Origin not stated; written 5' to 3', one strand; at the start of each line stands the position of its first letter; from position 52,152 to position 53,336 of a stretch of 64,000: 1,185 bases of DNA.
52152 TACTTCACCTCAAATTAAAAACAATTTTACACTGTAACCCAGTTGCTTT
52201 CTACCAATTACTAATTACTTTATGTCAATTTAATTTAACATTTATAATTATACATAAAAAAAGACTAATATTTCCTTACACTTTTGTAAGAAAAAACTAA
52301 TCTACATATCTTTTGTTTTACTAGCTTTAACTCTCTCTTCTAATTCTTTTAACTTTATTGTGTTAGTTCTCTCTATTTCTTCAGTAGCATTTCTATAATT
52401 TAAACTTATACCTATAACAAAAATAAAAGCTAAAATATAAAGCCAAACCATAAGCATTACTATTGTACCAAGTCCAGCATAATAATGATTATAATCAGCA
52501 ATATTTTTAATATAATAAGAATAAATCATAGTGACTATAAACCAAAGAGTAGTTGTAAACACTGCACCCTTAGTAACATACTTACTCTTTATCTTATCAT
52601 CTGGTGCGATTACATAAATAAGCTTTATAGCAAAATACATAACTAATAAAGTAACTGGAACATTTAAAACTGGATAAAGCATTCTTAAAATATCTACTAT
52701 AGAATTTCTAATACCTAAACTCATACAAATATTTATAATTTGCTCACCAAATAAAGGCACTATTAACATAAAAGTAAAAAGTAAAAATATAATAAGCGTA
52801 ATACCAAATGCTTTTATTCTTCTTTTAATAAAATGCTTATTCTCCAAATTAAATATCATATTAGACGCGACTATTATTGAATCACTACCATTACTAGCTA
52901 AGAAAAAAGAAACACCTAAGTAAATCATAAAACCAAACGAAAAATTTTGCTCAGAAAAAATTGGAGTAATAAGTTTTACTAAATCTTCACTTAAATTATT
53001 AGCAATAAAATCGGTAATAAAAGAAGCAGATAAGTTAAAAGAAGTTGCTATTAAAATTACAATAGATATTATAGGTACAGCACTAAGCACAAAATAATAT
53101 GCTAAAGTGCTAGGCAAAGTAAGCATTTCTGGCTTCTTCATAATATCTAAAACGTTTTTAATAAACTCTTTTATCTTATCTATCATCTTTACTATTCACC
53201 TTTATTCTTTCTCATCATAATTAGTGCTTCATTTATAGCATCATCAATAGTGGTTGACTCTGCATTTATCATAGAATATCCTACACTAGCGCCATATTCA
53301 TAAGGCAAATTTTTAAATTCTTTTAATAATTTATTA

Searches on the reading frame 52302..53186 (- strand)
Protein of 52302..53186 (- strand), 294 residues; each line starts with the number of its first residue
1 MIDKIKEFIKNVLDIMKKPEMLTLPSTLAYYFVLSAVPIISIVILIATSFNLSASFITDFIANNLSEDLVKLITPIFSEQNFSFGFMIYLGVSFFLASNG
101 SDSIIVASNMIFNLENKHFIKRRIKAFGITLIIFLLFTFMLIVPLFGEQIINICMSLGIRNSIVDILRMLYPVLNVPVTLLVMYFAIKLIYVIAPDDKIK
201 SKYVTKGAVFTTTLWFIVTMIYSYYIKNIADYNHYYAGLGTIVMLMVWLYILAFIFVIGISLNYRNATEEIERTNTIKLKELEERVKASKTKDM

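Call 45: search_protein_families(library=pfam, proteins=[window:52302-53186:-], max_evalue=0.1)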
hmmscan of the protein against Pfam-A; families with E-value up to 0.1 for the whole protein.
window:52302-53186:- (294 aa): 1 family
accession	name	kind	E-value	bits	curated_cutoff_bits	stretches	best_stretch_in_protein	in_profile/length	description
PF03631.20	Virul_fac_BrkB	-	5.6e-41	141.3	33.7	1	25-265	9-254/259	Virulence factor BrkB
